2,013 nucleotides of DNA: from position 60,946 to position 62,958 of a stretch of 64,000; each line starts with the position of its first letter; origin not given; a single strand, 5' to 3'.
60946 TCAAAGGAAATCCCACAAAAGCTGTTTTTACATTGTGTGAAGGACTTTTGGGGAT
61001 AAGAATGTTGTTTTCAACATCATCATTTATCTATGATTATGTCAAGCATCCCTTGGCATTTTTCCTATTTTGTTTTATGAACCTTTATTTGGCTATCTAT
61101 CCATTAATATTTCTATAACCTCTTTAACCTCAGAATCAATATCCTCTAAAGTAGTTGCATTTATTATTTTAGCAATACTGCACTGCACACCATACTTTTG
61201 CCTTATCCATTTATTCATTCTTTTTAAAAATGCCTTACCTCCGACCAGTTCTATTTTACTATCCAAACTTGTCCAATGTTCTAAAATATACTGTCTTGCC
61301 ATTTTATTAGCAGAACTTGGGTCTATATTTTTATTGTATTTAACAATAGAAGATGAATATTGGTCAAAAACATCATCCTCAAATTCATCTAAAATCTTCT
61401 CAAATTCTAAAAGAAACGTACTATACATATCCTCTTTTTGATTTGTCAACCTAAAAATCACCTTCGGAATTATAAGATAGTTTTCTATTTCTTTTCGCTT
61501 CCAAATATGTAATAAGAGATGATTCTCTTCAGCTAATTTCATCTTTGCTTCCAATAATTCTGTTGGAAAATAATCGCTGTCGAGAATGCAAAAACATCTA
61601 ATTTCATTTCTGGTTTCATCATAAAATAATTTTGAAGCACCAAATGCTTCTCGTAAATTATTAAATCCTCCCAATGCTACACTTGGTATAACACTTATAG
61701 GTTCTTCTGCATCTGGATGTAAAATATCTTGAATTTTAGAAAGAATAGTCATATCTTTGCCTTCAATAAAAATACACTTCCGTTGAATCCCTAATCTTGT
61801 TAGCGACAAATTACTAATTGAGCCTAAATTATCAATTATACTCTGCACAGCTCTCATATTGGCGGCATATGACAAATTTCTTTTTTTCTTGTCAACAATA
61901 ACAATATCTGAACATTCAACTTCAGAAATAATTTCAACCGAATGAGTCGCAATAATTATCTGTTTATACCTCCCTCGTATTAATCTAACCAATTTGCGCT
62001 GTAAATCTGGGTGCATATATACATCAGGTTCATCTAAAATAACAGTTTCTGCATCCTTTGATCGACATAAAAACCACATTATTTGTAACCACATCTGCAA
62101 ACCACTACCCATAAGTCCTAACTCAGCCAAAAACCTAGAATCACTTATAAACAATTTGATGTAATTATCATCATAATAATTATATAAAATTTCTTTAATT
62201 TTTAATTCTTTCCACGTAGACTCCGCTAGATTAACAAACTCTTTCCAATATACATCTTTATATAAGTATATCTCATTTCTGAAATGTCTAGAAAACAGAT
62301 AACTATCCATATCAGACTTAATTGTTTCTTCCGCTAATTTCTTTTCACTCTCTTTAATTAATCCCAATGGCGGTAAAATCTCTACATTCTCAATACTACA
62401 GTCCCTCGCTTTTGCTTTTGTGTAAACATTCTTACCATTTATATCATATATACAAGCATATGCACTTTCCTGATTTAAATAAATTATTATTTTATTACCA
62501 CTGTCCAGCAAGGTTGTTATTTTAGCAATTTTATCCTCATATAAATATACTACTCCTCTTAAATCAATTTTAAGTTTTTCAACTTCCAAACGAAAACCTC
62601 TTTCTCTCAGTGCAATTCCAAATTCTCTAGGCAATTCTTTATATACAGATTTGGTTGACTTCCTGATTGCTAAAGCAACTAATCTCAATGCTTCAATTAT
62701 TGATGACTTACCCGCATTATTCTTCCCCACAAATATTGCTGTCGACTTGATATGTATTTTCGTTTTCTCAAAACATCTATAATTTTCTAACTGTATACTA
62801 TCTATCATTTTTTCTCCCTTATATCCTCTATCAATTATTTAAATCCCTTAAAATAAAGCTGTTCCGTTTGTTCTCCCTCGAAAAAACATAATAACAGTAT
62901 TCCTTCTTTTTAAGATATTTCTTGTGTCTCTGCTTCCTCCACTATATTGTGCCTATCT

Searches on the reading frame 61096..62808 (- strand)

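Call 36: search_protein_families(library=pfam, proteins=[window:61096-62808:-], max_evalue=0.001)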
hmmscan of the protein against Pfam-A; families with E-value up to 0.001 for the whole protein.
window:61096-62808:- (571 aa): 6 families
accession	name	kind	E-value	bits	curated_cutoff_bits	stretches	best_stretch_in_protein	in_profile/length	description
PF13175.12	AAA_15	-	3.2e-25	90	32.1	2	1-164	1-128/374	AAA ATPase domain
PF13304.12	AAA_21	-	1.7e-19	71.5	27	2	216-295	221-304/304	AAA domain, putative AbiEii toxin, Type IV TA system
PF11398.14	DUF2813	-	3.1e-07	30.6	21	0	2-44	3-45/372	Protein of unknown function (DUF2813)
PF13476.12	AAA_23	-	2.3e-06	28.9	27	1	4-44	1-42/201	AAA domain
PF02463.25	SMC_N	-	2e-05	24.6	40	0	1-44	1-47/220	RecF/RecN/SMC N terminal domain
PF13555.12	AAA_29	-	8.3e-05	22.7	27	1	3-44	2-45/61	P-loop containing region of AAA domain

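Call 67: search_protein_families(library=padloc, proteins=[window:61096-62808:-], max_evalue=0.001)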
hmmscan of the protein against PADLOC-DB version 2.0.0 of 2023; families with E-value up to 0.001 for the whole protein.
window:61096-62808:- (571 aa): 118 families (the best 25 are shown)
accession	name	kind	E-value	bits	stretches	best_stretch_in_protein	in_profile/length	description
PDLC02979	AriA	-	6.1e-28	96.7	2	1-187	1-134/373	-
PDLC02981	AriAB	-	1e-25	88.5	2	248-498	325-576/694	-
PDLC03878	NsnB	-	6.4e-24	83.3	1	1-315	1-303/345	-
PDLC04175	HEC-01A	-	2.5e-20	70.9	2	246-311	262-329/363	-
PDLC00075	GajA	-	5.9e-20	69.3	2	245-312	261-328/536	AAA ATPase domain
PDLC02980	AriA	-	8.6e-20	69.9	2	196-295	177-304/304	-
PDLC02335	AbiLi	-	9.3e-20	68.9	1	1-311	49-255/326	AbiLi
PDLC00278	PtuA1|PtuA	-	1.1e-19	69.1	2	2-53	3-55/436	AAA ATPase domain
PDLC02358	Old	-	1.1e-19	68.6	2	2-51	4-53/578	Old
PDLC00069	GajA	-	1.1e-19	68.4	2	2-45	3-47/687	AAA ATPase domain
PDLC00271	PtuA1|PtuA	-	3e-19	67.9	2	2-54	3-56/421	AAA ATPase domain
PDLC00067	GajA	-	9.1e-19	65.3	2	2-48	5-51/604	AAA ATPase domain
PDLC04135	mad3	-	2.9e-18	64.5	2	243-309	274-341/374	mads_3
PDLC00094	GajA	-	8e-18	62.2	2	3-55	4-55/569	AAA ATPase domain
PDLC00284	PtuA1|PtuA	-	3.1e-17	60.6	2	256-316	395-458/545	AAA ATPase domain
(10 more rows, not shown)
